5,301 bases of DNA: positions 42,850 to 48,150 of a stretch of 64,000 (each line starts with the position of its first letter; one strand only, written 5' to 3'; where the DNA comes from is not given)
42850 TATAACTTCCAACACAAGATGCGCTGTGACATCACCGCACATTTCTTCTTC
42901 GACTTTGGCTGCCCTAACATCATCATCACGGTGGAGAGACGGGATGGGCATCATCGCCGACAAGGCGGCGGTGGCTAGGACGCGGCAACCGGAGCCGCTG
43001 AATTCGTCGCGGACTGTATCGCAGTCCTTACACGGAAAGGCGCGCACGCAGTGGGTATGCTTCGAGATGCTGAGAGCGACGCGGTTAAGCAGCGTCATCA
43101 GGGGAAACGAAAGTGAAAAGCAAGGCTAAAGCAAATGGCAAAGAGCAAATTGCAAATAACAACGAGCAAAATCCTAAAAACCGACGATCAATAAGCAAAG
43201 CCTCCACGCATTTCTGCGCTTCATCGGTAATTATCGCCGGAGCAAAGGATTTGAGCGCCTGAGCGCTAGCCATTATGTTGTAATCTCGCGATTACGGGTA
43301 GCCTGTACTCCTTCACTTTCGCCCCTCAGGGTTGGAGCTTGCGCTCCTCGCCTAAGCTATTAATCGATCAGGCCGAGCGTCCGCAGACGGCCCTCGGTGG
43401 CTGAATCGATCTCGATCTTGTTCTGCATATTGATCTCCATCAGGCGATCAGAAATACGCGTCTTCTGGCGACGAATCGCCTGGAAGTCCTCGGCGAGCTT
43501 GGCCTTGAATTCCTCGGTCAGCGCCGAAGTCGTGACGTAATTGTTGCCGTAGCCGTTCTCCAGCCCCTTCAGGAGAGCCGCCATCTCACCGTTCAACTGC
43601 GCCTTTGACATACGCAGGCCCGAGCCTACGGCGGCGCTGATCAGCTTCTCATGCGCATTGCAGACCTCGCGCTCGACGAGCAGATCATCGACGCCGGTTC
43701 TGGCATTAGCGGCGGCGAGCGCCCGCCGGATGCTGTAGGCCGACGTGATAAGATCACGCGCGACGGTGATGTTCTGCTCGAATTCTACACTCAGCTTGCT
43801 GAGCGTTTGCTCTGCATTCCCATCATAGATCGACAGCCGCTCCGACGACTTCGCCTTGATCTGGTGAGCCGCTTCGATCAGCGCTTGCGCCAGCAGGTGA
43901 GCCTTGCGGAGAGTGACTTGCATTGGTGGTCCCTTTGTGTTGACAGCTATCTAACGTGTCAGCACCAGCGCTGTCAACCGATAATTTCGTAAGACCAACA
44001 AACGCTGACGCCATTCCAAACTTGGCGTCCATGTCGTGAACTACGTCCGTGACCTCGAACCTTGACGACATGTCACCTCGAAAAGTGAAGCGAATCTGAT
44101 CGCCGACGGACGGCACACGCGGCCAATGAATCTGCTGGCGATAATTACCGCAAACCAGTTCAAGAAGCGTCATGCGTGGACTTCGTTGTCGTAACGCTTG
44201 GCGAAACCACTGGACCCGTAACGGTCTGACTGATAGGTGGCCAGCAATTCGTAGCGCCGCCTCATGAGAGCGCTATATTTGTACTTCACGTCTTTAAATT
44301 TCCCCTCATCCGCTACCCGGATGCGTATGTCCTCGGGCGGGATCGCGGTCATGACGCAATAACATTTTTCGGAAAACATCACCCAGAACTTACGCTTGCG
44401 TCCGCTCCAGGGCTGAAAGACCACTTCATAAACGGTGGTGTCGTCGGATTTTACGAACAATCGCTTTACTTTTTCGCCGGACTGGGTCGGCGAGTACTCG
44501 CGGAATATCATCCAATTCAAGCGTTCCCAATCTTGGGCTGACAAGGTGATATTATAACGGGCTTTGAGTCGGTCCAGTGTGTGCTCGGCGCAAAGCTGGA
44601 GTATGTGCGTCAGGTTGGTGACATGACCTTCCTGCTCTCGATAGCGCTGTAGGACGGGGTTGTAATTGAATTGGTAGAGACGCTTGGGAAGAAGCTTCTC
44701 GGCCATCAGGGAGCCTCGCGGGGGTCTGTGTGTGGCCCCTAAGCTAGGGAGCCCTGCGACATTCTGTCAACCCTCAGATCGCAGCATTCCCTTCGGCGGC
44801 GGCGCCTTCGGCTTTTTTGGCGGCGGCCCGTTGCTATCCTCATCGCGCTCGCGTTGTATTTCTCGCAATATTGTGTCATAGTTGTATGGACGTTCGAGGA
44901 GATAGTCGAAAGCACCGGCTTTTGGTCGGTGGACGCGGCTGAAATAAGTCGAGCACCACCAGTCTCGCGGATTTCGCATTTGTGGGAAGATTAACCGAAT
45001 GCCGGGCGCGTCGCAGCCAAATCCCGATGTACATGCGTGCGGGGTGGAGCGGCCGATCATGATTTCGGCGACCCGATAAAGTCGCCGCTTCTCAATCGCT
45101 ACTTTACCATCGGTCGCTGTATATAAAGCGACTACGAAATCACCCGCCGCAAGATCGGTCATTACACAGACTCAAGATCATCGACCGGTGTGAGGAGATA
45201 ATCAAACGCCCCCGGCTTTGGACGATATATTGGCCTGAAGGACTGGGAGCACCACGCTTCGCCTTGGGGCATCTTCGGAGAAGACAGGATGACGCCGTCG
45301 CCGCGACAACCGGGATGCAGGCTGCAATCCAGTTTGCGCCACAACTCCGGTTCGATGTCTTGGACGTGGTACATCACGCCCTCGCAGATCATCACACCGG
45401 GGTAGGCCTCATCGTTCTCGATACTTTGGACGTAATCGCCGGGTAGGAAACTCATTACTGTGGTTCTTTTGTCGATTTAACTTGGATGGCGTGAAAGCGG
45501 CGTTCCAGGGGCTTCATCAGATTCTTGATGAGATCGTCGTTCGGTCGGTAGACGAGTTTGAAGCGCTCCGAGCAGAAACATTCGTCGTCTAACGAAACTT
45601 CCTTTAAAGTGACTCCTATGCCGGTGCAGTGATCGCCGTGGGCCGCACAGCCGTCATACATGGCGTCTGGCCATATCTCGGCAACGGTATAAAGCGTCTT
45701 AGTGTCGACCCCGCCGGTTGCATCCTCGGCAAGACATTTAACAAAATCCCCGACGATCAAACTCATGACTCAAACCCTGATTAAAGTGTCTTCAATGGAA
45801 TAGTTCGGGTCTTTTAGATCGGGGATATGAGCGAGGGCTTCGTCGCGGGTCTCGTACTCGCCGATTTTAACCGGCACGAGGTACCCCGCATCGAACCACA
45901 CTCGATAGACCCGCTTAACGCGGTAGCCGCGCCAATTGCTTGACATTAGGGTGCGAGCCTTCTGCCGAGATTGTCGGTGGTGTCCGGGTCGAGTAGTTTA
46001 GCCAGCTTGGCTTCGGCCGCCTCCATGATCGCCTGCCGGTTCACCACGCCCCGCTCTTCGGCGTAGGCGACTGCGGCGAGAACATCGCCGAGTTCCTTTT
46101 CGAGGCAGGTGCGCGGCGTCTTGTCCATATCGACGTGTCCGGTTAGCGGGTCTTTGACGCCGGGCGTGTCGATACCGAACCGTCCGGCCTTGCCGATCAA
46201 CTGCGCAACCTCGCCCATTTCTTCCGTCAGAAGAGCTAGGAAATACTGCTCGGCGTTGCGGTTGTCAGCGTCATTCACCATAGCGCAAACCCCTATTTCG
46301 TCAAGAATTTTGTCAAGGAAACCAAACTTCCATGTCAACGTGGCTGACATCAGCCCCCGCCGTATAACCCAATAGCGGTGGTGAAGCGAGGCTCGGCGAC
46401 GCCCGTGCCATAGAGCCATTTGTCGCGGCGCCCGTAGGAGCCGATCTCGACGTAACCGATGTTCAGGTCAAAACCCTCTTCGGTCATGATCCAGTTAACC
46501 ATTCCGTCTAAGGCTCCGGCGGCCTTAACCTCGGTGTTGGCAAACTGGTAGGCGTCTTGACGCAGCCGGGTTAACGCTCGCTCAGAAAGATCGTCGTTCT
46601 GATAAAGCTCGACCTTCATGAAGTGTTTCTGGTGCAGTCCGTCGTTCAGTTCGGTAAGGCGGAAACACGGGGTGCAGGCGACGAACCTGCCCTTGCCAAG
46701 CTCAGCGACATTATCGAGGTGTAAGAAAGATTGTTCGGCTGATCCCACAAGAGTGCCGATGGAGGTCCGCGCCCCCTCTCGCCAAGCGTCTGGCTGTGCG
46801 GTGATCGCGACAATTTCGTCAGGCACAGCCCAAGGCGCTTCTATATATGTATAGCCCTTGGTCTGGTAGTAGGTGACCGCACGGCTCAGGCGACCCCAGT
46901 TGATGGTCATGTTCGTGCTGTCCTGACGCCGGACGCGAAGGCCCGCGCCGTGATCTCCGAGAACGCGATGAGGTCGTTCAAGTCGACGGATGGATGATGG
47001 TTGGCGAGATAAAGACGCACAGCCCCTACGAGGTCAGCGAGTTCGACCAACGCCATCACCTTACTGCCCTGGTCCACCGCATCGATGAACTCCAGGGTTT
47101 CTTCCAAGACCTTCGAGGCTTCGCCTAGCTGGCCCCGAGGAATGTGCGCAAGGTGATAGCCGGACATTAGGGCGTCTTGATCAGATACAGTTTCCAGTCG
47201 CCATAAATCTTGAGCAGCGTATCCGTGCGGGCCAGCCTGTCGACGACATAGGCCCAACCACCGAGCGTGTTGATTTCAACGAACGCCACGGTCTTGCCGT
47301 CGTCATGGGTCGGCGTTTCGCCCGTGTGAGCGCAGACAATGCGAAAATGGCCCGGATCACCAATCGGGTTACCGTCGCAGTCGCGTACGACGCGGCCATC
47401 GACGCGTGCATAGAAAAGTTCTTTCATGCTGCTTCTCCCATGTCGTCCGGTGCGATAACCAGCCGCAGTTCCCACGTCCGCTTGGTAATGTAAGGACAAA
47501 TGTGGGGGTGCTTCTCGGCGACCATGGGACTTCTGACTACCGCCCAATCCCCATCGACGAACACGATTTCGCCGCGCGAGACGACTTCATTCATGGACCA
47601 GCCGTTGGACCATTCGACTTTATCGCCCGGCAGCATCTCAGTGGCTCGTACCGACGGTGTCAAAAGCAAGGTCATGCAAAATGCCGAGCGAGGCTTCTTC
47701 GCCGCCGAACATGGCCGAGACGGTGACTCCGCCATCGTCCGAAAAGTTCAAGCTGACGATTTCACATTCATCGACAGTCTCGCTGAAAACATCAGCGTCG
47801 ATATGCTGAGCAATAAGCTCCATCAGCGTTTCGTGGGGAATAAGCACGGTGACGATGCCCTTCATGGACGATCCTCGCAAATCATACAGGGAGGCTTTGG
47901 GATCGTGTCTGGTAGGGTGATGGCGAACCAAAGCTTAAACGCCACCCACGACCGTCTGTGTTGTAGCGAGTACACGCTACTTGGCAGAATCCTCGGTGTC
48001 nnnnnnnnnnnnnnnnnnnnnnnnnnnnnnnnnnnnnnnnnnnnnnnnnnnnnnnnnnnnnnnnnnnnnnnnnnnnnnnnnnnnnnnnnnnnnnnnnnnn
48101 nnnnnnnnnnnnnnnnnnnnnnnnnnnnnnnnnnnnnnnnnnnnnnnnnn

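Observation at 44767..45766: Three tandem, translationally coupled paralogs of an unknown about 100-aa family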

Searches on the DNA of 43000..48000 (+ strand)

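Call 9: search_dna_similar(query=window:43000-48000:+, collection=phages, mode=near, max_rows=20)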
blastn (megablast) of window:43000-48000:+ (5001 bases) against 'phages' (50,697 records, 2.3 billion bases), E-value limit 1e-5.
No match.

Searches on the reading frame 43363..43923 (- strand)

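Call 7: search_protein_families(library=pfam, proteins=[window:43363-43923:-], max_evalue=1)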
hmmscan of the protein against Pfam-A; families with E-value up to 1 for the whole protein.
window:43363-43923:- (187 aa): 3 families
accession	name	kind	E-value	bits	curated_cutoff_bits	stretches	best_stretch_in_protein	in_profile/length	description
PF09079.17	Cdc6_C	-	0.073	13.5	25.1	1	124-181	23-82/96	CDC6, C terminal winged helix domain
PF02575.21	YbaB_DNA_bd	-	0.54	10.9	25.5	0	79-121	43-90/91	YbaB/EbfC DNA-binding family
PF03993.17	DUF349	-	0.58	11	23.9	0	137-175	18-55/75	Domain of Unknown Function (DUF349)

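Call 8: search_protein_families(library=phrogs, proteins=[window:43363-43923:-], max_evalue=1)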
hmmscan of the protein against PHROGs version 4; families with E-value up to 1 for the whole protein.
window:43363-43923:- (187 aa): 3 families
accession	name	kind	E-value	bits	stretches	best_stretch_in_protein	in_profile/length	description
phrog_25230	-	unknown function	4.7e-08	34.1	1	1-175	1-181/192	-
phrog_1491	-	tail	0.011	16.6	1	36-78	43-85/211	tail fiber protein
phrog_17123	-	unknown function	0.17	13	0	68-94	27-53/67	-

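Call 83: search_protein_families(library=padloc, proteins=[window:43363-43923:-], max_evalue=0.1)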
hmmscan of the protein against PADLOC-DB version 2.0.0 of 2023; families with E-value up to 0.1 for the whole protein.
window:43363-43923:- (187 aa): 0 families

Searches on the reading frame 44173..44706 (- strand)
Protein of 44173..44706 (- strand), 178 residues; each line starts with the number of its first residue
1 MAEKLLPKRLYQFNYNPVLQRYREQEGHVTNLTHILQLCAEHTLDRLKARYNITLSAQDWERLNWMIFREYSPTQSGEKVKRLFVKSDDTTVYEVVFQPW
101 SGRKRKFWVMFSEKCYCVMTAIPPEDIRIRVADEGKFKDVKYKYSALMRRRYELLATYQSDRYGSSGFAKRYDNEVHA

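Call 7: search_protein_families(library=pfam, proteins=[window:44173-44706:-], max_evalue=1)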
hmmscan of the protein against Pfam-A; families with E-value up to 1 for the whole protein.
window:44173-44706:- (178 aa): 1 family
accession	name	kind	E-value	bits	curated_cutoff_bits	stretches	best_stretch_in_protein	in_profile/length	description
PF07563.17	DUF1541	-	0.019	15.3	25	0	86-102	24-40/52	Protein of unknown function (DUF1541)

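Call 8: search_protein_families(library=phrogs, proteins=[window:44173-44706:-], max_evalue=1)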
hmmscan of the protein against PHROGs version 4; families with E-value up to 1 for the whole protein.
window:44173-44706:- (178 aa): 0 families

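Call 65: search_dna_similar(query=window:44173-44706:-, collection=phages, mode=protein, max_evalue=0.001, max_rows=12)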
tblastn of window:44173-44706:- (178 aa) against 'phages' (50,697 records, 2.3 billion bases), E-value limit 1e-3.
No match.

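Call 83: search_protein_families(library=padloc, proteins=[window:44173-44706:-], max_evalue=0.1)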
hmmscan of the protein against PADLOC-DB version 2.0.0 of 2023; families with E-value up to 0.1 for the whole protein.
window:44173-44706:- (178 aa): 0 families

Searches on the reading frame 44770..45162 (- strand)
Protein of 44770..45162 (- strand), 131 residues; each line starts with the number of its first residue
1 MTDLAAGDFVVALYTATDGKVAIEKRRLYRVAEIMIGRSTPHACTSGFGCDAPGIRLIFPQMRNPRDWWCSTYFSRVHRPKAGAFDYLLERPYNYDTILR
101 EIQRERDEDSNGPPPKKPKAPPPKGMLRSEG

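Call 7: search_protein_families(library=pfam, proteins=[window:44770-45162:-], max_evalue=1)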
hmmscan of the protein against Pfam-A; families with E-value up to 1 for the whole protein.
window:44770-45162:- (131 aa): 0 families

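Call 8: search_protein_families(library=phrogs, proteins=[window:44770-45162:-], max_evalue=1)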
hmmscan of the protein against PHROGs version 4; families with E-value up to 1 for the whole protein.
window:44770-45162:- (131 aa): 0 families

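Call 83: search_protein_families(library=padloc, proteins=[window:44770-45162:-], max_evalue=0.1)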
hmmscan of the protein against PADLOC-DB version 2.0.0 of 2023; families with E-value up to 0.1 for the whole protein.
window:44770-45162:- (131 aa): 0 families

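Call 86: search_dna_similar(query=window:44770-45162:-, collection=phages, mode=protein, max_evalue=1, max_rows=10)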
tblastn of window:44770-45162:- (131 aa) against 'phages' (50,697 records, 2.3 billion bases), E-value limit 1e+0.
Records with a match: 6; places in all: 6; records where one place covers at least 80% of the query: 0.
Best place of each record, by identity: <60% 6.
By first word of the organism name: Stenotrophomonas 6.
By host as written in the record: Stenotrophomonas maltophilia 4; Stenotrophomonas maltophilia AP143 2.
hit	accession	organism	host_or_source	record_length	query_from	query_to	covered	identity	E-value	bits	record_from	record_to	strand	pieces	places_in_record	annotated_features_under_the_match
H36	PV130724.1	Stenotrophomonas phage Yut3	Stenotrophomonas maltophilia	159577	52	75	18%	45.8%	8e-1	35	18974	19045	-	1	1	SbcC-like subunit of palindrome specific endonuclease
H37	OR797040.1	Stenotrophomonas phage vB_SmaM_Bhz51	Stenotrophomonas maltophilia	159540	52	75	18%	45.8%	9e-1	35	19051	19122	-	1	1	SbcC-like subunit of palindrome specific endonuclease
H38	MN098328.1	Stenotrophomonas phage Mendera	Stenotrophomonas maltophilia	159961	52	75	18%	45.8%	9e-1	35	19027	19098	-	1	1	endonuclease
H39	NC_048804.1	Stenotrophomonas phage Mendera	Stenotrophomonas maltophilia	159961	52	75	18%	45.8%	9e-1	35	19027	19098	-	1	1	exonuclease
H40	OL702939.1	Stenotrophomonas maltophilia phage vB_SmaM_Ps15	Stenotrophomonas maltophilia AP143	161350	52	75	18%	45.8%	9e-1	35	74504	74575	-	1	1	recombination endonuclease subunit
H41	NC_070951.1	Stenotrophomonas maltophilia phage vB_SmaM_Ps15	Stenotrophomonas maltophilia AP143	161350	52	75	18%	45.8%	9e-1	35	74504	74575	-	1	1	exonuclease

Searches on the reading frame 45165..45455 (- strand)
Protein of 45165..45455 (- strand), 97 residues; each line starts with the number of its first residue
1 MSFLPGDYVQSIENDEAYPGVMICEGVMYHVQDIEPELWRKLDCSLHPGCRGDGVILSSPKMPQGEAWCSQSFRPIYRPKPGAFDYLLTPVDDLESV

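Call 7: search_protein_families(library=pfam, proteins=[window:45165-45455:-], max_evalue=1)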
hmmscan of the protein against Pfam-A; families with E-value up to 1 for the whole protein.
window:45165-45455:- (97 aa): 0 families

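Call 8: search_protein_families(library=phrogs, proteins=[window:45165-45455:-], max_evalue=1)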
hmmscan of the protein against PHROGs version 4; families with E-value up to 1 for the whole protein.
window:45165-45455:- (97 aa): 0 families

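Call 10: search_dna_similar(query=window:45165-45455:-, collection=phages, mode=protein, max_evalue=0.01, max_rows=40)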
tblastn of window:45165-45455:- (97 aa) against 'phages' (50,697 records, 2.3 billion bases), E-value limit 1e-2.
No match.

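Call 83: search_protein_families(library=padloc, proteins=[window:45165-45455:-], max_evalue=0.1)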
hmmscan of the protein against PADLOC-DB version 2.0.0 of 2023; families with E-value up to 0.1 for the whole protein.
window:45165-45455:- (97 aa): 0 families
